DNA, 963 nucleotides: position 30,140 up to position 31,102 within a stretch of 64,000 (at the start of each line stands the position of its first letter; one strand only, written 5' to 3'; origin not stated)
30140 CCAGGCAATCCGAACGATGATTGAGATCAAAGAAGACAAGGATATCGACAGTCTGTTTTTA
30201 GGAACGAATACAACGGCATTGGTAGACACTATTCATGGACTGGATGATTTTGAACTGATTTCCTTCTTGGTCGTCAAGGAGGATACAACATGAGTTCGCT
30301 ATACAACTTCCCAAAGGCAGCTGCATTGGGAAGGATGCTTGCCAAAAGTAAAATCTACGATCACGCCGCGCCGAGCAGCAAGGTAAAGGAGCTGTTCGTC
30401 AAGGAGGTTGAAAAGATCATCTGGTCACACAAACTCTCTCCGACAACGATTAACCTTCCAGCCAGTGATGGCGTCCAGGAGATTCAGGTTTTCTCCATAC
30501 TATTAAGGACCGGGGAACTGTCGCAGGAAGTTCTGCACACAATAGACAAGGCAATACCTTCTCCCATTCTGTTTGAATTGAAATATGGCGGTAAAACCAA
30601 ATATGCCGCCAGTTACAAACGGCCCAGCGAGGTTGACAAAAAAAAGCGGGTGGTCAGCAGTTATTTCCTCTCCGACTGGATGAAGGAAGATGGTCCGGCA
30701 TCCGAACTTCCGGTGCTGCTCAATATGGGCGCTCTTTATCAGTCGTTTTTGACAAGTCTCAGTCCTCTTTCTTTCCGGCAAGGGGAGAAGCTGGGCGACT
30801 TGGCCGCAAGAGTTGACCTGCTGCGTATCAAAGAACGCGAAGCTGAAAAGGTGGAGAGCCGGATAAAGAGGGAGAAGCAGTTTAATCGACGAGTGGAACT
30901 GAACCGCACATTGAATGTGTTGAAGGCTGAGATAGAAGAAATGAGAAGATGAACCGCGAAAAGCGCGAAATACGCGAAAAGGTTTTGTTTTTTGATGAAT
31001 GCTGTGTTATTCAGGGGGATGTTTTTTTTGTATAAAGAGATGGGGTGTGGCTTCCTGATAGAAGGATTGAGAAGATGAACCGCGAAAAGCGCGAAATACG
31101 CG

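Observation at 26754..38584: Extended Type III-like operon: HTH / SNF2 helicase / DUF4391 / Mod / AlbA_2-HATPase / Res. Candidate multi-component defence system that fits no named system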

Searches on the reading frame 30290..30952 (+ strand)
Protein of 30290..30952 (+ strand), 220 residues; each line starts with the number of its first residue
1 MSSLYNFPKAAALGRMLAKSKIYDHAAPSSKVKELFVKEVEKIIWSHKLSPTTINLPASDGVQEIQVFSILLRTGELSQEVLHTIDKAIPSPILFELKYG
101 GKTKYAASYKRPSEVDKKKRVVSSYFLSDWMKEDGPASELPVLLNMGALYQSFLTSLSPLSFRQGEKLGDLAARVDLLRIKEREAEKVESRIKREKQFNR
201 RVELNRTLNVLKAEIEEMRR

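Call 3: search_protein_families(library=pfam, proteins=[window:30290-30952:+], max_evalue=0.01)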
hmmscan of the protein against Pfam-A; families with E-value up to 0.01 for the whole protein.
window:30290-30952:+ (220 aa): 1 family
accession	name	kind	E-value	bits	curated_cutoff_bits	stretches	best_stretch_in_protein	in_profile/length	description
PF14335.11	DUF4391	-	2.4e-56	191.7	29.9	1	6-214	2-231/232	Domain of unknown function (DUF4391)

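Call 4: search_protein_families(library=padloc, proteins=[window:30290-30952:+], max_evalue=0.001)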
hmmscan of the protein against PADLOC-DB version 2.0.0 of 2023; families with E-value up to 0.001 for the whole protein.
window:30290-30952:+ (220 aa): 0 families

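Call 5: search_protein_families(library=ncbifam, proteins=[window:30290-30952:+], max_evalue=0.001)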
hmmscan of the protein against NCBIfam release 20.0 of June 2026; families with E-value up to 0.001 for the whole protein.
window:30290-30952:+ (220 aa): 0 families

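Call 15: find_homologous_proteins(query=window:30290-30952:+, max_evalue=0.00001)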
Query window:30290-30952:+ (220 aa): 554 proteins with E <= 0.00001 among 1115 candidates; the best 120 are listed.
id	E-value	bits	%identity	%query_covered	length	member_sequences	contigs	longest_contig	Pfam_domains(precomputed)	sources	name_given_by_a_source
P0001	1.6e-135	467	100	100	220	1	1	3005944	PF14335.12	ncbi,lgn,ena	-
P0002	2.8e-120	417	88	100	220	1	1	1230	PF14335.12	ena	-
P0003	1.0e-118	412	86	100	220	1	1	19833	PF14335.12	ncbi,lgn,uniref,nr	ncbi:DUF4391 domain-containing protein [Candidatus Venteria ishoeyi]|uniref:Methyl-accepting chemota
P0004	2.8e-118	411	88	100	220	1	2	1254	PF14335.12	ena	-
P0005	3.0e-118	411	87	100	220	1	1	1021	PF14335.12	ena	-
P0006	8.1e-118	409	87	100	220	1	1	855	PF14335.12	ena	-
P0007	6.3e-117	406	88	98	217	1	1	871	PF14335.12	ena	-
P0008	1.4e-114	399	85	100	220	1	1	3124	PF14335.12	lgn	-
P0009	1.9e-113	395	84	100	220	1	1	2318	PF14335.12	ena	-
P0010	7.5e-112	390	84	100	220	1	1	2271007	PF14335.12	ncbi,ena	-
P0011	5.0e-111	387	82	100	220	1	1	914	PF14335.12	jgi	jgi:hypothetical protein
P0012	2.8e-109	381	81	100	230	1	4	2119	PF14335.12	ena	-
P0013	8.3e-109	380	81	100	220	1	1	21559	PF14335.12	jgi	jgi:hypothetical protein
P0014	2.5e-105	369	79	98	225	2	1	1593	PF14335.12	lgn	-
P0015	2.6e-104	365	76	100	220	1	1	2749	PF14335.12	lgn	-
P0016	1.0e-103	363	77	99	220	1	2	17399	PF14335.12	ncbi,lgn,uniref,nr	ncbi:hypothetical protein JCM12296A_57790 [Desulfosarcina cetonica]|uniref:DUF4391 domain-containing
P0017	1.4e-103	363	75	99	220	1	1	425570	PF14335.12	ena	-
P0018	3.5e-103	362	76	100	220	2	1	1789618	PF14335.12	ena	-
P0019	4.7e-103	361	75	100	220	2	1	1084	PF14335.12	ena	-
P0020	1.1e-102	360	75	100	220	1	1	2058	PF14335.12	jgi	jgi:hypothetical protein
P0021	2.5e-102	359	76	100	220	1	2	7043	PF14335.12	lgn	-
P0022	3.5e-102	358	75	100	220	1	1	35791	PF14335.12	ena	-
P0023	1.7e-101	356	78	100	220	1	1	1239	PF14335.12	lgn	-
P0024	4.5e-101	355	77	100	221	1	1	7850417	PF14335.12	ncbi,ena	-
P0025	7.1e-101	354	74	99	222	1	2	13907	PF14335.12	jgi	jgi:hypothetical protein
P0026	8.7e-101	354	75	100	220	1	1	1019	PF14335.12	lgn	-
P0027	1.9e-100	353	73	99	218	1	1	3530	PF14335.12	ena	-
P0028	4.9e-100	351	74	100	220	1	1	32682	PF14335.12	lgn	-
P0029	2.4e-99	349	75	100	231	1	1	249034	PF14335.12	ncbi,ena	-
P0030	3.4e-99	348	74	100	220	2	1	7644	PF14335.12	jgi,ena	-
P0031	4.6e-99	348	74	100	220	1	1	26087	PF14335.12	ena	-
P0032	4.8e-99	348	75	100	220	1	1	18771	PF14335.12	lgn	-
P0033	1.0e-98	347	74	100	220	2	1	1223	PF14335.12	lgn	-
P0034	1.3e-98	347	71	100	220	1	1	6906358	PF14335.12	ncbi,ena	-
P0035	2.5e-98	346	74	100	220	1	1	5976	PF14335.12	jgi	-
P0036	6.6e-98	344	73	100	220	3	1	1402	PF14335.12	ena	-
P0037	1.2e-97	344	70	100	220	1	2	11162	PF14335.12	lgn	-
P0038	2.9e-97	342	74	100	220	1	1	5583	PF14335.12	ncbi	-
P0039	3.3e-97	342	74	100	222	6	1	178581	PF14335.12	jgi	jgi:hypothetical protein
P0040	1.0e-95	337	74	98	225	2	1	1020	PF14335.12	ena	-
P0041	4.4e-95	335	73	100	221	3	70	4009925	PF14335.12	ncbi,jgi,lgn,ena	-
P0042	4.8e-95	335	73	98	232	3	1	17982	PF14335.12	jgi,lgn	-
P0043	3.7e-94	332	73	98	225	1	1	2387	PF14335.12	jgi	jgi:hypothetical protein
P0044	4.4e-94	332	71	100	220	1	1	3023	PF14335.12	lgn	-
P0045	4.5e-94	332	72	98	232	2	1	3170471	PF14335.12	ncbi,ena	-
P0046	4.8e-94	332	70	100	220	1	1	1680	PF14335.12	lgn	-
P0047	9.5e-94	331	72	100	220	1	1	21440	PF14335.12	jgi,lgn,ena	-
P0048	1.1e-93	331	70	100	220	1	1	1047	PF14335.12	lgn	-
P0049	1.5e-93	330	66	100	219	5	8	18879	PF14335.12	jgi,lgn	jgi:hypothetical protein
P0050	2.1e-93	330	71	100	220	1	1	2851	PF14335.12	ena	-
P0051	3.6e-93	329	69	100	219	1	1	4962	PF14335.12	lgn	-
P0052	3.9e-93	329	71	99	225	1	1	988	PF14335.12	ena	-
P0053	1.1e-92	327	68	100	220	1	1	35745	PF14335.12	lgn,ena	-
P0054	1.7e-92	327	71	99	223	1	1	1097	PF14335.12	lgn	-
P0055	2.8e-92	326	65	100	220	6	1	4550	PF14335.12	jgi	jgi:hypothetical protein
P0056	3.4e-92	326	68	100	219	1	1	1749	PF14335.12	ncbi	-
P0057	1.4e-91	324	66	100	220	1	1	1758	PF14335.12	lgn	-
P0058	1.8e-91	323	67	99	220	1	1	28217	PF14335.12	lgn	-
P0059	2.9e-91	323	70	100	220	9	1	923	PF14335.12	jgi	-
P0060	1.6e-90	320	68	100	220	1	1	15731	PF14335.12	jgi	-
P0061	3.7e-90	319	68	99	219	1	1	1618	PF14335.12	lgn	-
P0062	4.9e-90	319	67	100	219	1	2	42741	PF14335.12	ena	-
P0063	8.0e-90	318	67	100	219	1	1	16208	PF14335.12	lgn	-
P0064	9.5e-90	318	70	100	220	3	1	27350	PF14335.12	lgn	-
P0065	1.6e-89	317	69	100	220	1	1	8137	PF14335.12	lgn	-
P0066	3.0e-89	316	66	100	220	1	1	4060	PF14335.12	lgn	-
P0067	4.2e-89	316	67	100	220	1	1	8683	PF14335.12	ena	-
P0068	4.7e-89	315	70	99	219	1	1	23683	PF14335.12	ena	-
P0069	1.8e-88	314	69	98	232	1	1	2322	PF14335.12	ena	-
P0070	2.0e-88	313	66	100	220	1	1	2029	PF14335.12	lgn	-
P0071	2.6e-88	313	66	100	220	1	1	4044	PF14335.12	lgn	-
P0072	2.7e-88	313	67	99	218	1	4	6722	PF14335.12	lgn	-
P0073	3.2e-88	313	66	98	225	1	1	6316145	PF14335.12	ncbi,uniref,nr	ncbi:DUF4391 domain-containing protein [Desulfopila sp. IMCC35008]|uniref:DUF4391 domain-containing 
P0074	4.4e-88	312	66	100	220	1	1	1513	PF14335.12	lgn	-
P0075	5.3e-88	312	67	100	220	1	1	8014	PF14335.12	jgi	-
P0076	6.1e-88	312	65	100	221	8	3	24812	PF14335.12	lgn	-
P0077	8.0e-88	311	68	100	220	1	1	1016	PF14335.12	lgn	-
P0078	9.2e-88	311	66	100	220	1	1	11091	PF14335.12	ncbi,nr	ncbi:MAG: DUF4391 domain-containing protein [Desulfobacteraceae bacterium]|nr:DUF4391 domain-contain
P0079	9.3e-88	311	67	100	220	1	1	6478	PF14335.12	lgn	-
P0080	1.2e-87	311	68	99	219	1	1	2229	PF14335.12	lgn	-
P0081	3.3e-87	309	66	100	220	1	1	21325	PF14335.12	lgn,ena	-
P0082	3.7e-87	309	66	100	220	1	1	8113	PF14335.12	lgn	-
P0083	5.6e-87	309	63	100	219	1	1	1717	PF14335.12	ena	-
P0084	6.1e-87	309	65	100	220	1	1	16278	PF14335.12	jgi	-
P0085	1.4e-86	307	67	100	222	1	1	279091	PF14335.12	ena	-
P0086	1.5e-86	307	65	100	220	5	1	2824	PF14335.12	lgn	-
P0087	5.3e-86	305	65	100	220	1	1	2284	PF14335.12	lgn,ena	-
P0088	6.1e-86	305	69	100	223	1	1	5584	PF14335.12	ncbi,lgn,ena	-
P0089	6.8e-86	305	67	100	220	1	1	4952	PF14335.12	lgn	-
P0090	9.6e-86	305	64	100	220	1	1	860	PF14335.12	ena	-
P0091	2.9e-85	303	63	100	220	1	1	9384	PF14335.12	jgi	jgi:hypothetical protein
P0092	3.1e-85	303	64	100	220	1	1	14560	PF14335.12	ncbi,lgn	-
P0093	3.7e-85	303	66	98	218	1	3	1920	PF14335.12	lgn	-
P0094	3.7e-85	303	66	99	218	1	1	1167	PF14335.12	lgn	-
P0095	4.1e-85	303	63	100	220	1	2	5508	PF14335.12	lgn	-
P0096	5.7e-85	302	64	100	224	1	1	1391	PF14335.12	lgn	-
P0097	6.7e-85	302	65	100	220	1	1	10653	PF14335.12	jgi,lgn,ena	-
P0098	7.0e-85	302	63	100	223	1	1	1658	PF14335.12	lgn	-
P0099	1.1e-84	301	62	100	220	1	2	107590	PF14335.12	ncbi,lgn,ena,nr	ncbi:MAG: DUF4391 domain-containing protein [Methanococcoides sp.]|nr:DUF4391 domain-containing prot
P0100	1.1e-84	301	64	99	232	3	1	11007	PF14335.12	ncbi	-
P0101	1.6e-84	301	64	100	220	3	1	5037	PF14335.12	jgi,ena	-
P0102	1.8e-84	300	63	100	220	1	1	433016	PF14335.12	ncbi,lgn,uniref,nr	ncbi:DUF4391 domain-containing protein [Methanococcoides sp. AM1]|uniref:DUF4391 domain-containing p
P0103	2.0e-84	300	68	98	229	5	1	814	PF14335.12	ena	-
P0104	2.0e-84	300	64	100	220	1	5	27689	PF14335.12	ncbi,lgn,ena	-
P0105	3.5e-84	300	65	99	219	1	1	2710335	PF14335.12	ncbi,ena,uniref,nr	ncbi:DUF4391 domain-containing protein [Desulfogranum marinum]|uniref:DUF4391 domain-containing prot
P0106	4.3e-84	299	63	100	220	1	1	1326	PF14335.12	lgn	-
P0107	9.7e-84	298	64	100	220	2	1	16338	PF14335.12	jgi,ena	-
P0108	1.9e-83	297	63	99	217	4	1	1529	PF14335.12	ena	-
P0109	2.5e-83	297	61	100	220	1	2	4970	PF14335.12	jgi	jgi:hypothetical protein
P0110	4.5e-83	296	64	100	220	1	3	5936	PF14335.12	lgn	-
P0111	2.7e-82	293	63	100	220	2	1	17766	PF14335.12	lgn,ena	-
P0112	4.6e-82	293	65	100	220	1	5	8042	PF14335.12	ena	-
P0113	6.4e-82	292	66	99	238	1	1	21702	PF14335.12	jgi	jgi:hypothetical protein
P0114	9.0e-82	292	61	100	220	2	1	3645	PF14335.12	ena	-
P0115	1.4e-81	291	64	99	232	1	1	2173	PF14335.12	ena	-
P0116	1.8e-81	291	62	99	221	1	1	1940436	PF14335.12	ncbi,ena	-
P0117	1.9e-81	291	63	100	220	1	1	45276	PF14335.12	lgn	-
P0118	2.1e-81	290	66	98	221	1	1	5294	PF14335.12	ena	-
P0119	2.3e-81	290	63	93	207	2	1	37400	PF14335.12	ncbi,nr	ncbi:DUF4391 domain-containing protein [Desulforhopalus vacuolatus]|nr:DUF4391 domain-containing pro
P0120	5.6e-81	289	66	100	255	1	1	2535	PF14335.12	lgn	-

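Call 17: find_related_loci(query=A1, collection=genome_contigs, flank=10000)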
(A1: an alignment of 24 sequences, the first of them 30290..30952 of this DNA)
Query A1 (220 aa) in genome_contigs; peptide patterns used: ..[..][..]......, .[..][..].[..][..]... (x = any residue, [..] = any of these).
76 stretches matched a pattern; 58 encode a relative of the query (tblastn E <= 1e-3); 58 distinct loci.
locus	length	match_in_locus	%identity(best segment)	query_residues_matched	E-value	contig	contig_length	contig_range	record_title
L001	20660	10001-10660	84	1-220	6e-122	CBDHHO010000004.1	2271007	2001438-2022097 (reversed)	MAG: Spirochaetia bacterium isolate ac9bdbf3-5e15-4aa8-846c-d859e9b1409a genome assembly, contig: contig_4, whole genome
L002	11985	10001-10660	79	1-220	1e-115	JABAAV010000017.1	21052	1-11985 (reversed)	MAG: Myxococcales bacterium isolate bin22s NODE_17_length_21052_cov_7.619832, whole genome shotgun sequence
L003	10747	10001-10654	77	1-218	6e-112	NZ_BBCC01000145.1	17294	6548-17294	Desulfosarcina cetonica JCM 12296, whole genome shotgun sequence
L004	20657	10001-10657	77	1-219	2e-110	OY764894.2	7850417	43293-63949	MAG: uncultured Desulfobacterium sp. isolate 35125921-b51f-40db-957b-bccbeeb29ead genome assembly, chromosome: 1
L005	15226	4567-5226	74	1-220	6e-108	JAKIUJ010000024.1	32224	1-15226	MAG: Desulfobacula sp. isolate D100SM.bin.15 NODE_620_length_32224_cov_3.412811, whole genome shotgun sequence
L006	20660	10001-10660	71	1-220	1e-107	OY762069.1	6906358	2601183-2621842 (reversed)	MAG: uncultured Desulfobacter sp. isolate 00b13672-1c6a-4f01-9bd3-5d9cfdb0d95e genome assembly, chromosome: 1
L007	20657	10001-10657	74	1-219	1e-107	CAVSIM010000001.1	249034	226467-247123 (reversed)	MAG: uncultured delta proteobacterium isolate MFD01721.bin.3.168 genome assembly, contig: contig_13970, whole genome sho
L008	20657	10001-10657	73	1-219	2e-104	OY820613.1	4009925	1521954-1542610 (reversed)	MAG: Gammaproteobacteria bacterium isolate 99eaebf8-0e01-45e1-9b83-b2bbc74163d4 genome assembly, chromosome: 1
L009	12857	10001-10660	70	1-220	3e-101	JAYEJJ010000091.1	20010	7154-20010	MAG: Thermodesulfobacteriota bacterium isolate MAG166 MAG166_91, whole genome shotgun sequence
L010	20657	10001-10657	67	1-219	2e-101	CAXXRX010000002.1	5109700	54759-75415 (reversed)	MAG: Desulfocapsaceae bacterium isolate 1aa78899-e997-4579-a1ce-6e823d9c38b0 genome assembly, contig: contig_2, whole ge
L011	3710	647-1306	66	1-220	4e-101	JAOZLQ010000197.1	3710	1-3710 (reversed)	MAG: Desulfuromusa sp. isolate GMC10.metabat2.77 NODE_44236_length_3710_cov_6.365800, whole genome shotgun sequence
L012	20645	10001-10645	66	5-219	6e-97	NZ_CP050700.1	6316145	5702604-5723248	Desulfopila sp. IMCC35008 chromosome, complete genome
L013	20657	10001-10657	65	1-219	1e-96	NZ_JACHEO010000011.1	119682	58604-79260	Desulfoprunum benzoelyticum strain DSM 28570 Ga0415323_11, whole genome shotgun sequence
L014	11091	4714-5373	66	1-220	3e-96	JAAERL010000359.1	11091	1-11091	MAG: Desulfobacteraceae bacterium isolate Nau_4 NauG_CONTIG945792, whole genome shotgun sequence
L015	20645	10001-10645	64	5-219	5e-96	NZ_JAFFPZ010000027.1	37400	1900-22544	Desulforhopalus vacuolatus strain DSM 9700 NODE_27_length_37400_cov_26.9611, whole genome shotgun sequence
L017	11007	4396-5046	64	4-220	9e-94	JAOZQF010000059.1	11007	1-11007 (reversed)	MAG: Desulfuromusa sp. isolate GMC4.metabat2.89 GMC4_8472_length_11007_cov_6.647736, whole genome shotgun sequence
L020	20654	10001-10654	62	1-218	1e-89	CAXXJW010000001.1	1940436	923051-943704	MAG: Methanosarcinaceae archaeon isolate 49143578-751d-4d73-9964-2185b3227837 genome assembly, contig: contig_1, whole g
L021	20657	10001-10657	60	1-219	1e-87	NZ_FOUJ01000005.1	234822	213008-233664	Methanolobus profundi strain Mob M, whole genome shotgun sequence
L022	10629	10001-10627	63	1-209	9e-86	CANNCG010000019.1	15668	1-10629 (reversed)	MAG: bacterium isolate ZH-15may19-98 genome assembly, contig: ZH-15May19-c9946, whole genome shotgun sequence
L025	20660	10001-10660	60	1-220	6e-79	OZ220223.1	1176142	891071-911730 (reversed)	MAG: Spirochaetia bacterium isolate 03e4f5d5-dacf-4468-93a7-e7b19fb300a1 genome assembly, chromosome: 2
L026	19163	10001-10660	55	1-220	3e-78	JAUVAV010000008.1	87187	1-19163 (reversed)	MAG: candidate division FCPU426 bacterium isolate CSMAG_228 CSMAG_228_k127_9447239_length_87187_cov_19.1201, whole genom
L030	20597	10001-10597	56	5-203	1e-71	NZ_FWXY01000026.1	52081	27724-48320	Desulfocicer vacuolatum DSM 3385, whole genome shotgun sequence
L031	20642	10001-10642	49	5-218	1e-69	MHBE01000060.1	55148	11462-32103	MAG: Lentisphaerae bacterium GWF2_38_69 gwf2_scaffold_724, whole genome shotgun sequence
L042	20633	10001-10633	39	1-205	3e-50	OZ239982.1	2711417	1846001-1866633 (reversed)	MAG: Pseudomonadales bacterium isolate ae8b9406-ab32-4963-88a7-0d24d3d9700a genome assembly, chromosome: 1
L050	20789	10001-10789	30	4-218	4e-40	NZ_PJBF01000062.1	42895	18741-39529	Psychrobacter sp. Choline-02u-9 contig23, whole genome shotgun sequence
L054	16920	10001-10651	39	4-219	1e-37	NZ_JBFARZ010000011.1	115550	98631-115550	Citricoccus sp. NPDC055426 NPDC055426_T27_E3.ctg-0011, whole genome shotgun sequence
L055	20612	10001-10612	34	1-204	3e-33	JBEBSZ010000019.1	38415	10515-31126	MAG: Aeromicrobium sp. isolate T2.bin.162 NODE_3093_length_38415_cov_42.515459, whole genome shotgun sequence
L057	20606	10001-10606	29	3-208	1e-21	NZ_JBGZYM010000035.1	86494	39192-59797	MAG: Kaistella sp. isolate Z2-15_MAG_18 Z2-15__25252, whole genome shotgun sequence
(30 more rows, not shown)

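Call 28: search_protein_families(library=pfam, proteins=[L010:12549-13589:+, L025:12766-13869:+, L031:10648-11748:+, L031:13800-14903:+, L031:15025-16152:+, L001:13373-14563:+, L001:17819-18883:+, L012:9602-9973:+, L004:10638-11075:+, L042:10684-11256:+], max_evalue=0.001)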
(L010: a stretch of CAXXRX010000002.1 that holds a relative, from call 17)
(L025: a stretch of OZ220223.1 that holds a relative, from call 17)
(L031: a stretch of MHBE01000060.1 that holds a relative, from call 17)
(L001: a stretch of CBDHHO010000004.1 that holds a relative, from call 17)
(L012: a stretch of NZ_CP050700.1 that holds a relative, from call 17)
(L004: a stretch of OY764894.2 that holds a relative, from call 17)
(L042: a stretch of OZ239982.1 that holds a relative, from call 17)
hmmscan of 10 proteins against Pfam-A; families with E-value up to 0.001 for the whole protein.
L010:12549-13589:+ (346 aa): 1 family
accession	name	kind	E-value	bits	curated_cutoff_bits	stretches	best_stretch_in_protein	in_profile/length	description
PF13310.11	Virulence_RhuM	-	6.2e-113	376.7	33.7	1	70-316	1-248/252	Virulence protein RhuM family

L025:12766-13869:+ (367 aa): 3 families
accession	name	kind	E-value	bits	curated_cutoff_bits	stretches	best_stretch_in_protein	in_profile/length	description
PF13784.11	Fic_N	-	9.3e-25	86.9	26.7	1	22-101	3-80/82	Fic/DOC family N-terminal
PF02661.23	Fic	-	1.6e-19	71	24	1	109-214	1-93/93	Fic/DOC family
PF21248.3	SoFic-like_C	-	4.1e-06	27.3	27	1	279-344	1-66/76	Protein adenylyltransferase SoFic-like, C-terminal domain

L031:10648-11748:+ (366 aa): 1 family
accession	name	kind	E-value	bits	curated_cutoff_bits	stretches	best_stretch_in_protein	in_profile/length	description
PF13289.12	SIR2_2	-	2.5e-07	31.3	24.5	1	147-333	4-133/141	SIR2-like domain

L031:13800-14903:+ (367 aa): 3 families
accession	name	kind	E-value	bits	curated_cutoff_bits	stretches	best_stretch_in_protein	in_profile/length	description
PF13784.11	Fic_N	-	3.8e-24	85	26.7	1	23-101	4-80/82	Fic/DOC family N-terminal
PF02661.23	Fic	-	1.4e-20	74.4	24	1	109-214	1-93/93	Fic/DOC family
PF21248.3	SoFic-like_C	-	0.00046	20.8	27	0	279-344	1-66/76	Protein adenylyltransferase SoFic-like, C-terminal domain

L031:15025-16152:+ (375 aa): 1 family
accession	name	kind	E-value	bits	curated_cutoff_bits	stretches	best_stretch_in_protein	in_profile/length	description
PF13310.11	Virulence_RhuM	-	3.4e-111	371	33.7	1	104-355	8-249/252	Virulence protein RhuM family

L001:13373-14563:+ (396 aa): 6 families
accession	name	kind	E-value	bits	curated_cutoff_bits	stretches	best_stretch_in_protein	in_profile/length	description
PF13304.12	AAA_21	-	2.5e-25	90.6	27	1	27-342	3-303/304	AAA domain, putative AbiEii toxin, Type IV TA system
PF13175.12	AAA_15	-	6.2e-21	75.9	32.1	2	1-150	1-100/374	AAA ATPase domain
PF02463.25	SMC_N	-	1.5e-08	34.8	40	1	3-345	2-205/220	RecF/RecN/SMC N terminal domain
PF13476.12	AAA_23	-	1.3e-06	29.6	27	1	6-173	2-145/201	AAA domain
PF13166.12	AAA_13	-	8.5e-05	21.9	36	0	9-47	3-40/713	AAA domain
PF11398.14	DUF2813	-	0.00013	21.9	21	0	295-360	281-343/372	Protein of unknown function (DUF2813)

L001:17819-18883:+ (354 aa): 1 family
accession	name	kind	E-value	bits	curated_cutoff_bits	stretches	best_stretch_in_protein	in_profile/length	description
PF13310.11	Virulence_RhuM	-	1e-108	362.9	33.7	1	79-326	2-249/252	Virulence protein RhuM family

L012:9602-9973:+ (123 aa): 1 family
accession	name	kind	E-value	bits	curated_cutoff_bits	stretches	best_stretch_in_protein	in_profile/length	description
PF05635.17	23S_rRNA_IVP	-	2.2e-20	73.3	33.8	1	11-109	8-105/106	23S rRNA-intervening sequence protein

L004:10638-11075:+ (145 aa): 1 family
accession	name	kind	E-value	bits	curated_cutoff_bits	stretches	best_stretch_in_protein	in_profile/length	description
PF04383.19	KilA-N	-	6.4e-08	32.8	23.8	1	25-86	11-59/107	KilA-N domain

L042:10684-11256:+ (190 aa): 1 family
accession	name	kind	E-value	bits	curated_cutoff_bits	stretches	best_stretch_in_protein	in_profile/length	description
PF01047.28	MarR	-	0.00055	20.2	24.6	0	52-97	4-49/59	MarR family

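Call 30: search_solved_structures(query=A1, max_evalue=10)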
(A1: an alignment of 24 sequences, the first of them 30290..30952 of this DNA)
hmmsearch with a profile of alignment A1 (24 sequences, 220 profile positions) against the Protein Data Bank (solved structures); distinct sequences matched with E-value up to 10: 3.
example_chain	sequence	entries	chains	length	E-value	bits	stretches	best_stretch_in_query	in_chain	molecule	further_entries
6j7f_C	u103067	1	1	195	0.3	13.7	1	30-61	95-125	Synaptobrevin homolog YKT6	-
6j74_C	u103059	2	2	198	0.31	13.7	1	30-61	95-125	Synaptobrevin homolog YKT6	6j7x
3kyq_A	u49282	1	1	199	0.94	12.1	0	30-61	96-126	Synaptobrevin homolog YKT6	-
